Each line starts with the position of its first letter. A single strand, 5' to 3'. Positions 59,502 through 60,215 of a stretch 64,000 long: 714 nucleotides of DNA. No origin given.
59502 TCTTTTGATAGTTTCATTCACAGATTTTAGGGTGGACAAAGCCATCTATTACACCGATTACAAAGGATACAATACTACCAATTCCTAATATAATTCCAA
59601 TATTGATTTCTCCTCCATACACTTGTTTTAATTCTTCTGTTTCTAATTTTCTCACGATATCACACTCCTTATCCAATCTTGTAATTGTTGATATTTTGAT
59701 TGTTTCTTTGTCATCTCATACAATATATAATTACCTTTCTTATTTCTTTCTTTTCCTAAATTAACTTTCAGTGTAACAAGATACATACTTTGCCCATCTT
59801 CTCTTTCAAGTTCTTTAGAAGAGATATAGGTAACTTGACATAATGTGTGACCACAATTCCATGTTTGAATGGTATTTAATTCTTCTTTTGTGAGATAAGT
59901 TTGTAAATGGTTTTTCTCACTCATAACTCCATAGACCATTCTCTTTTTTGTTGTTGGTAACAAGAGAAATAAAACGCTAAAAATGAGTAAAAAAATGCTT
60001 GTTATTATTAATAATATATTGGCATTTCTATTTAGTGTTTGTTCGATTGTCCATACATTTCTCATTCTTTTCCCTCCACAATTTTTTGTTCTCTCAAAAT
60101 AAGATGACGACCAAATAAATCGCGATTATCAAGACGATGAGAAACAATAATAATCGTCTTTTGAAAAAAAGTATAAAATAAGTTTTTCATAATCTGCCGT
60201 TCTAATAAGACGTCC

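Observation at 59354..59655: Two unannotated double-glycine-leader peptides: a candidate two-peptide class II bacteriocin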

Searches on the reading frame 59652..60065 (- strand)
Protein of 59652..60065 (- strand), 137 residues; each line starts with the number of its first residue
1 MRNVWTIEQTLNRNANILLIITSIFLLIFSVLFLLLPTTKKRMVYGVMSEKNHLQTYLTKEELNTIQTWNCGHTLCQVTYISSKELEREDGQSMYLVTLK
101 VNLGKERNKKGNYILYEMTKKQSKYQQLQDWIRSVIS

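Call 3: search_protein_families(library=pfam, proteins=[window:59652-60065:-], max_evalue=1)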
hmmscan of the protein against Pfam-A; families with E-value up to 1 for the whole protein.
window:59652-60065:- (137 aa): 2 families
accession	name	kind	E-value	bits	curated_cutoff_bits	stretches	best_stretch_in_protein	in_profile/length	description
PF24921.1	RING_XB3-XBAT31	-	0.049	14.1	50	1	61-79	7-25/57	E3 ubiquitin-protein ligase XB3/XBAT31 RING finger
PF13445.12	zf-RING_UBOX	-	0.13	12.7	25.2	1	60-77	5-22/39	RING-type zinc-finger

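Call 4: search_protein_families(library=ncbifam, proteins=[window:59652-60065:-], max_evalue=1)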
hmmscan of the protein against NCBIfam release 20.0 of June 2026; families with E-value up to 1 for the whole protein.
window:59652-60065:- (137 aa): 0 families

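Call 46: find_homologous_proteins(query=window:59652-60065:-, max_evalue=1)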
Query window:59652-60065:- (137 aa): 12 proteins with E <= 1 among 53 candidates.
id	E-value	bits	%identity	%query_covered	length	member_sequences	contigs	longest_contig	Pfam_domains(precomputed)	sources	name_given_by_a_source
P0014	1.4e-80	285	98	100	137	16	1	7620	-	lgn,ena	-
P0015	5.5e-80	283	97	100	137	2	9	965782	-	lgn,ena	-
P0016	5.3e-79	280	95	100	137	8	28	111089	-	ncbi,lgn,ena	-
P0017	9.9e-64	231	76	100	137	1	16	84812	-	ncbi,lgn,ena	-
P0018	8.8e-60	218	74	99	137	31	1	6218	-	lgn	-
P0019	7.8e-56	205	65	99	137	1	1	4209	-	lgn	-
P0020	5.9e-55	203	65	99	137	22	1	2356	-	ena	-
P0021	6.5e-55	202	65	99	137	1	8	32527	-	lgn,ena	-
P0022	6.9e-55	202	65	99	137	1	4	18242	-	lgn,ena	-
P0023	2.3e-54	201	64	99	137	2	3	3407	-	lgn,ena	-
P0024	3.9e-54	200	64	99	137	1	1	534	-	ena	-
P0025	6.5e-39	151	51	100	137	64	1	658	-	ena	-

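Call 62: predict_structure(alignment_id=A6)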
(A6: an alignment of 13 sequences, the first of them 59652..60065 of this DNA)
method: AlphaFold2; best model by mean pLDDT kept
length: 137 residues; sequences in the alignment: 13
mean_pLDDT: 77.2   pTM: 0.53
mean pLDDT of the five models: 77.2, 71.3, 71.1, 70.9, 69.5
residues with pLDDT >= 90: 0; 70-90: 113; 50-70: 24; < 50: 0
segments of 3 or more residues with pLDDT < 50: none
pLDDT, mean of each block of 10 residues (from residue 1): 58 74 85 78 83 84 81 78 74 84 69 82 77 72
secondary structure, 60 per line:
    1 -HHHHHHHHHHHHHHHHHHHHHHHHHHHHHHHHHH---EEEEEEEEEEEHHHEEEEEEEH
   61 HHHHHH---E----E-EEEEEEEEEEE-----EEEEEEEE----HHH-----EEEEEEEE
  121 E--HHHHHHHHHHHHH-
elements in order: H2-35 E39-49 E53-59 H60-66 E77-87 E93-100 E113-121 H124-136

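Call 73: fold_search(model_id=the predicted structure, library=pdb)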
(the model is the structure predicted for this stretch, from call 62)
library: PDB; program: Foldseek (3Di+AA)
matches with E <= 10: 668; with E <= 0.001: 0
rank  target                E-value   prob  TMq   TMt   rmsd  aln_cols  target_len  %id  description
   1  4x6f_A                1.7e-01  0.20  0.21  0.14  10.2       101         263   18  CD1a binary complex with sphingomyelin (released 2015-02-04)
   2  4x6c_A                1.8e-01  0.20  0.21  0.14  10.3       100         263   18  CD1a ternary complex with lysophosphatidylcholine and BK6 TCR (released 2015-01-28)
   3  4x6e_A                2.1e-01  0.18  0.21  0.13  10.2       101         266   18  CD1a binary complex with lysophosphatidylcholine (released 2015-01-28)
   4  1xz0_C                2.1e-01  0.16  0.21  0.13  10.5       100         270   18  Crystal structure of CD1a in complex with a synthetic mycobactin lipopeptide (released 2005-03-01)
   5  7sh4_A                2.2e-01  0.20  0.21  0.13  10.2       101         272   18  CD1a-phosphatidylglycerol binary structure (released 2022-10-05)
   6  1xz0_A                2.2e-01  0.16  0.21  0.13  10.4       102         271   19  Crystal structure of CD1a in complex with a synthetic mycobactin lipopeptide (released 2005-03-01)
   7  7a1d_A                2.7e-01  0.63  0.28  0.05   5.3        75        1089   20  Cryo-EM map of the large glutamate dehydrogenase composed of 180 kDa subunits from Mycobacterium smegmatis (open confo (released 2021-06-09)
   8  5xu0_B                2.8e-01  0.72  0.31  0.20   6.1        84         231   15  Structure of the membrane fusion protein Spr0693 from Streptococcus pneumoniae R6 (released 2018-01-24)
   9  9ohz_A                3.5e-01  0.15  0.22  0.13  10.2       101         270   18  Crystal structure of CD1a presenting ganglioside GD3 (released 2025-11-19)
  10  9hux_A                3.7e-01  0.25  0.23  0.04  13.3        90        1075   17  CryoEM map of the large glutamate dehydrogenase composed of 180 kDa subunits from Mycobacterium smegmatis obtained in  (released 2026-01-14)
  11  5swk_D                3.7e-01  0.10  0.16  0.20  14.2        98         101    4  Crystal structure of p53 epitope-scaffold based on a inhibitor of cysteine proteases in complex with human MDM2 (released 2017-10-18)
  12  7rym_A                4.0e-01  0.13  0.21  0.13  10.3       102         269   19  CD1a-endo-gdTCR complex (released 2022-05-18)
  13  5j1a_A                4.2e-01  0.15  0.23  0.14   6.9        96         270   18  Antigen presenting molecule (released 2016-08-03)
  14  1onq_A                4.2e-01  0.13  0.21  0.13  12.2       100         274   17  Crystal Structure of CD1a in Complex with a Sulfatide (released 2003-08-05)
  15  8cr6_A                4.2e-01  0.06  0.14  0.09  12.8        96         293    8  mouse Interleukin-12 (released 2024-02-07)
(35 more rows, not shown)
